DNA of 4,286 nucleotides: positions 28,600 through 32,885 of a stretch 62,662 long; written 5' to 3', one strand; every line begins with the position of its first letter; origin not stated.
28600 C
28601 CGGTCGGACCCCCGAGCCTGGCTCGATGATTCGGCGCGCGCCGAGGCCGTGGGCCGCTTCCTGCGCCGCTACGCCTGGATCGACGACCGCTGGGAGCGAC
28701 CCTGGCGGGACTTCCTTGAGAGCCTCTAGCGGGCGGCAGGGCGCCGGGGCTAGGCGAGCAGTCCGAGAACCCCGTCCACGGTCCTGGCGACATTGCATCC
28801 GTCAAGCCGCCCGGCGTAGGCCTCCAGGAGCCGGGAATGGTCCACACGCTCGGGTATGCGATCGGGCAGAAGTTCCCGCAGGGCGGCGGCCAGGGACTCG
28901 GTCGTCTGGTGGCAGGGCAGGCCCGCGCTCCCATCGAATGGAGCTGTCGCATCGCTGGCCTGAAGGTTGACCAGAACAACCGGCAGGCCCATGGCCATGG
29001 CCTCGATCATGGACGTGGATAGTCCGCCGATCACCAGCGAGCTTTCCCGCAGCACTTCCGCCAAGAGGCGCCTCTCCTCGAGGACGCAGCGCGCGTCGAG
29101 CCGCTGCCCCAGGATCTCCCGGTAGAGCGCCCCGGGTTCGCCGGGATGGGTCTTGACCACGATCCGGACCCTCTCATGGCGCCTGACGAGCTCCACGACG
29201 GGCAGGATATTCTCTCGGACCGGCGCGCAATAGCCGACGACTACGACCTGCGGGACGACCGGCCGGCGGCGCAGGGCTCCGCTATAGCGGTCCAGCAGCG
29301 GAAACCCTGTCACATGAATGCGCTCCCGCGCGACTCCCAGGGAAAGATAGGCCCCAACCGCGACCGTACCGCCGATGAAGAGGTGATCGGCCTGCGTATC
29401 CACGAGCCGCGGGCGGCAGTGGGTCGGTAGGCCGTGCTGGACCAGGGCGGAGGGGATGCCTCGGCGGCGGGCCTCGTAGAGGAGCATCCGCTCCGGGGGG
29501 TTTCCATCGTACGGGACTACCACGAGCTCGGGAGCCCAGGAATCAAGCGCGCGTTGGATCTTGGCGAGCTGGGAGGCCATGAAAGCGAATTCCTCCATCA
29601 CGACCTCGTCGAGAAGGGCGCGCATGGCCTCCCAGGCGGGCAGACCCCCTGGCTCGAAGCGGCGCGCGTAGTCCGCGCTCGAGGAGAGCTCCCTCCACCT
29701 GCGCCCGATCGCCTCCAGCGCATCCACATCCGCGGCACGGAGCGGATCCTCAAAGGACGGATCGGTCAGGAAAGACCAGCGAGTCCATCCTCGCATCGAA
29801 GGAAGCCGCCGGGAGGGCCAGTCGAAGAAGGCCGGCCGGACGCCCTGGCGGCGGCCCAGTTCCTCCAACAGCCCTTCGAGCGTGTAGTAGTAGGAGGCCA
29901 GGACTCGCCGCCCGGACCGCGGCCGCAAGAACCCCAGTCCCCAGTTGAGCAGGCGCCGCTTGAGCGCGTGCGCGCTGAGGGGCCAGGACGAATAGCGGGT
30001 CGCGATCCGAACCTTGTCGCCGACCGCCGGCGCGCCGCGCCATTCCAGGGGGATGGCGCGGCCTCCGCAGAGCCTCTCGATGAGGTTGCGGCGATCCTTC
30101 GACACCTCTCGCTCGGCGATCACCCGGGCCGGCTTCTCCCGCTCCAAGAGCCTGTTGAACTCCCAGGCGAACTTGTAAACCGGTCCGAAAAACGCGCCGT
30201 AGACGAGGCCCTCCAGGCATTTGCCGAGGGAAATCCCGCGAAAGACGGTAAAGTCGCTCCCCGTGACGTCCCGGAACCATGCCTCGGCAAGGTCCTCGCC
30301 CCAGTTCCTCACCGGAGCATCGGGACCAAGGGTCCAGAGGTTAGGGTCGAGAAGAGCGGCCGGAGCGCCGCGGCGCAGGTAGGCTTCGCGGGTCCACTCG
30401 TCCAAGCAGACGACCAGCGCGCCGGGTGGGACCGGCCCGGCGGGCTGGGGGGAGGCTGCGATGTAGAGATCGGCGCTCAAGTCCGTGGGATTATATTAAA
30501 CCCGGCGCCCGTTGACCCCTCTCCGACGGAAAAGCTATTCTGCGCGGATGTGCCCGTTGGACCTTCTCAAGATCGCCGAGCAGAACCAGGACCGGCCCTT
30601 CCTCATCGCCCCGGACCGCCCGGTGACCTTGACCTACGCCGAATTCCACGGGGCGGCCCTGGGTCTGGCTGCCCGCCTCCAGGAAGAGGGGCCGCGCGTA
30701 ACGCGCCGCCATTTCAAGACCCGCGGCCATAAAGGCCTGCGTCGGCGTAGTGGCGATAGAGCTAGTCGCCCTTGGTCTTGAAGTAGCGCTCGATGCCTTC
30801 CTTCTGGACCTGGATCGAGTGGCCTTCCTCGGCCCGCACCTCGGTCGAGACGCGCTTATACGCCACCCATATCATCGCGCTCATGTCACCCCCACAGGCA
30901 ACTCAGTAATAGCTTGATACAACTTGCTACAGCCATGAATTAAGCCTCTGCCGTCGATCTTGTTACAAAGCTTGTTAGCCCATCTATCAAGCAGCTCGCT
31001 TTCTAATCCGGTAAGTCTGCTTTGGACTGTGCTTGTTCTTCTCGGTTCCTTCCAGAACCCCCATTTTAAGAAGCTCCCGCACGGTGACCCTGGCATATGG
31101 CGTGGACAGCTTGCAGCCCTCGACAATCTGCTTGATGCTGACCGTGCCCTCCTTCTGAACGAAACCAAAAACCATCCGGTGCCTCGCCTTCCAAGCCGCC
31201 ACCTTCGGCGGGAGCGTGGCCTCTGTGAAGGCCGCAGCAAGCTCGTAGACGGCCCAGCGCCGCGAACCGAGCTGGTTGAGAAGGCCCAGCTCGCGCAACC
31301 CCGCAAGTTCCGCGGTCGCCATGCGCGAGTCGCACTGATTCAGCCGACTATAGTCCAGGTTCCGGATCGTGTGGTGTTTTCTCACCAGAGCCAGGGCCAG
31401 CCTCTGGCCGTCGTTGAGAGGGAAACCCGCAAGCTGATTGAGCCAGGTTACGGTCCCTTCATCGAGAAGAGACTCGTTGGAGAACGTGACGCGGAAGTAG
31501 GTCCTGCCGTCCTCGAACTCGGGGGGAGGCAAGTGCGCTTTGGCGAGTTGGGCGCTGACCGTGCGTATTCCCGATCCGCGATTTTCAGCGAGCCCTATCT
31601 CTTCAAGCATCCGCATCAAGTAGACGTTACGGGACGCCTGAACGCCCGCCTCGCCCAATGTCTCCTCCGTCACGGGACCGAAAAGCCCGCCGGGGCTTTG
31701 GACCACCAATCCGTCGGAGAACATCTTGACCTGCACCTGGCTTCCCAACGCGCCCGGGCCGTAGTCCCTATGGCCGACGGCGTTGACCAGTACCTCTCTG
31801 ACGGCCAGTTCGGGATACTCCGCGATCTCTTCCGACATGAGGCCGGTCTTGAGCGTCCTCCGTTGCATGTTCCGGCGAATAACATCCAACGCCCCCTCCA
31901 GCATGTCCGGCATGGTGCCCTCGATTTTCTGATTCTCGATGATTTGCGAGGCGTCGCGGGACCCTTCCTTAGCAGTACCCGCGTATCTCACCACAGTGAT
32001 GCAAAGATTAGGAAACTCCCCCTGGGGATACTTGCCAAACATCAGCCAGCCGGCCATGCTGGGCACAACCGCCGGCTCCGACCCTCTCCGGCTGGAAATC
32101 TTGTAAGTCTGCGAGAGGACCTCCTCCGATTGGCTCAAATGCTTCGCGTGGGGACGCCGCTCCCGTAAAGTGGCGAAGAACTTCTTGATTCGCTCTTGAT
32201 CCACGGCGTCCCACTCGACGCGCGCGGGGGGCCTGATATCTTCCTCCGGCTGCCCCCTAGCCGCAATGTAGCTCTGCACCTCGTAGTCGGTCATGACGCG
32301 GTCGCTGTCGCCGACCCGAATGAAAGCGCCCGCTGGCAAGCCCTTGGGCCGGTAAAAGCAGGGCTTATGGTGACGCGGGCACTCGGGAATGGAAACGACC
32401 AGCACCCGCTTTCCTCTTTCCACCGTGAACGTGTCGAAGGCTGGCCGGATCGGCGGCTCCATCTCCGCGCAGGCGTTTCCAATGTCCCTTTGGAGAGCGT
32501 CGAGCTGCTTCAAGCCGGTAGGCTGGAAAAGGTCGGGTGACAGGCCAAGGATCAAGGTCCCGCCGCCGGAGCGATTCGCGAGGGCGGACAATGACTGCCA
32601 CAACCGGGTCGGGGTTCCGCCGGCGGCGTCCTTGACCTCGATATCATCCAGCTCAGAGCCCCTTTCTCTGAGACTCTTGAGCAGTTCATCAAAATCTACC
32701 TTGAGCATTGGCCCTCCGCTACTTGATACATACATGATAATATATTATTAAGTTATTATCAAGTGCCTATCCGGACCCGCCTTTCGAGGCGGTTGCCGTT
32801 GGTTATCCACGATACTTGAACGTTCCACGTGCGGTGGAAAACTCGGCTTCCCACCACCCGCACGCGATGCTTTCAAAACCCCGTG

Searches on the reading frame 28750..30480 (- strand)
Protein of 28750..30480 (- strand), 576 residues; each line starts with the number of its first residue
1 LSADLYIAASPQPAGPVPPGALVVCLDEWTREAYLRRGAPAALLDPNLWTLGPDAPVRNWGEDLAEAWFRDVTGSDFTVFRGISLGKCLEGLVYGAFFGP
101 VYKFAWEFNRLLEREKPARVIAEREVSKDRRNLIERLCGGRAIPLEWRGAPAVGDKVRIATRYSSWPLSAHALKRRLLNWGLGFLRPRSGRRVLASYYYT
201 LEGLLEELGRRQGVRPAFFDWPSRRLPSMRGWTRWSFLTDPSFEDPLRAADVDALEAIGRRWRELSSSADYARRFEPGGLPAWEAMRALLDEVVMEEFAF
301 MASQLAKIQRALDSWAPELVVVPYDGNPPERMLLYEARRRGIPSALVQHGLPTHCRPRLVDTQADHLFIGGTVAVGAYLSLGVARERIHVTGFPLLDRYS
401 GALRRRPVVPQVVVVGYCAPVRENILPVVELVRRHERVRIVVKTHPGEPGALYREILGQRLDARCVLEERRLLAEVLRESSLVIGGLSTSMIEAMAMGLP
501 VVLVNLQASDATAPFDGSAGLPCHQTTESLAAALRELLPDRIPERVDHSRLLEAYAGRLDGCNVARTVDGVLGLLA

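Call 3: search_protein_families(library=pfam, proteins=[window:28750-30480:-], max_evalue=0.01)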
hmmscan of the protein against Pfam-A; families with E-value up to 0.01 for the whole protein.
window:28750-30480:- (576 aa): 4 families
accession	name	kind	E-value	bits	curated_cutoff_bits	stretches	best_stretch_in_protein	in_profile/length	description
PF13692.12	Glyco_trans_1_4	-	1.9e-06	28.6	27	1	438-539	34-141/142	Glycosyl transferases group 1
PF02350.25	Epimerase_2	-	7.7e-05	22.1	30.6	0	424-540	202-319/347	UDP-N-acetylglucosamine 2-epimerase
PF20471.4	DUF6716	-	0.00095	18.7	27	1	300-504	57-283/342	Putative glycosyltransferase (DUF6716)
PF00534.26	Glycos_transf_1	-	0.0011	19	26.4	1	485-543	103-160/172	Glycosyl transferases group 1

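Call 5: search_protein_families(library=ncbifam, proteins=[window:28750-30480:-], max_evalue=0.01)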
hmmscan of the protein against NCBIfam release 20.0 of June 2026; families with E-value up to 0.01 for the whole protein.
window:28750-30480:- (576 aa): 4 families
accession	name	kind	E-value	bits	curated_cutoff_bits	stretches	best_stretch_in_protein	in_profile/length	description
NF046086.1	BFO_1060_trans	domain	1.2e-10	41.1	200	1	429-571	212-360/365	BFO_1060 family glycosyltransferase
TIGR04396.2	surf_polysacc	subfamily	9.7e-10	38.2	125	1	430-569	216-357/427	surface carbohydrate biosynthesis protein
TIGR04326.1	O_ant_LIC13510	subfamily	1.4e-06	27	250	1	318-536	337-576/602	TIGR04326 family surface carbohydrate biosynthesis protein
TIGR04331.1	o_ant_LIC12162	subfamily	0.00098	17.9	225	1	432-504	433-507/585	LIC12162 family transferase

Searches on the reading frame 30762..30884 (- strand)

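Call 58: search_protein_families(library=pfam, proteins=[window:30762-30884:-], max_evalue=0.1)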
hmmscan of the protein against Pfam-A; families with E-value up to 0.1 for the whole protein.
window:30762-30884:- (40 aa): 1 family
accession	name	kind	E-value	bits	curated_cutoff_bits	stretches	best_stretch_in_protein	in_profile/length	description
PF00239.26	Resolvase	-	0.032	14.8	23.3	1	7-38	2-30/145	Resolvase, N terminal domain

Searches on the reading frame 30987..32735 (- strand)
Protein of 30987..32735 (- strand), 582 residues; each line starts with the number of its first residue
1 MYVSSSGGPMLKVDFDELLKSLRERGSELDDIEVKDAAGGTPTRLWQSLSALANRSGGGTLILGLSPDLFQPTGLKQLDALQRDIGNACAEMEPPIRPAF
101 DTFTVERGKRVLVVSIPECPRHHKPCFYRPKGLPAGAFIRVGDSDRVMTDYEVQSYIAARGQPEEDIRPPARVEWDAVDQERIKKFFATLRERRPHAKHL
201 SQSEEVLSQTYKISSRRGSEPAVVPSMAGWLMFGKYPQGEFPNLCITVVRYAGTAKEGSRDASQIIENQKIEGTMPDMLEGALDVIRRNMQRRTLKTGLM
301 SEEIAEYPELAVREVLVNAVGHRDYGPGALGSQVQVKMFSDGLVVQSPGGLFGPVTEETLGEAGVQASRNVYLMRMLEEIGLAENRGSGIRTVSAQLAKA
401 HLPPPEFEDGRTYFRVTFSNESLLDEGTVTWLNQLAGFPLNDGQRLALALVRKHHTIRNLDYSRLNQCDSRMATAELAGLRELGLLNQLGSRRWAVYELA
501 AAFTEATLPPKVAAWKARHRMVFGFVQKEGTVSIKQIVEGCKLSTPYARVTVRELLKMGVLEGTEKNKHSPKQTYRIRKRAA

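Call 3: search_protein_families(library=pfam, proteins=[window:30987-32735:-], max_evalue=0.01)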
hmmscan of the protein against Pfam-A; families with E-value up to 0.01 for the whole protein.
window:30987-32735:- (582 aa): 2 families
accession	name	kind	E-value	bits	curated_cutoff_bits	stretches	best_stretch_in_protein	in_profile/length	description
PF13749.12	HATPase_c_4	-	3.5e-24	85.1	26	1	331-418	1-89/89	Putative ATP-dependent DNA helicase recG C-terminal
PF04326.19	SLFN_AlbA_2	-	1.7e-13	51.6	25.3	1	30-148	3-117/118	Schlafen, AlbA_2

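Call 5: search_protein_families(library=ncbifam, proteins=[window:30987-32735:-], max_evalue=0.01)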
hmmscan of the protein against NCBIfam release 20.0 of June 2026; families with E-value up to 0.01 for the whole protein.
window:30987-32735:- (582 aa): 0 families
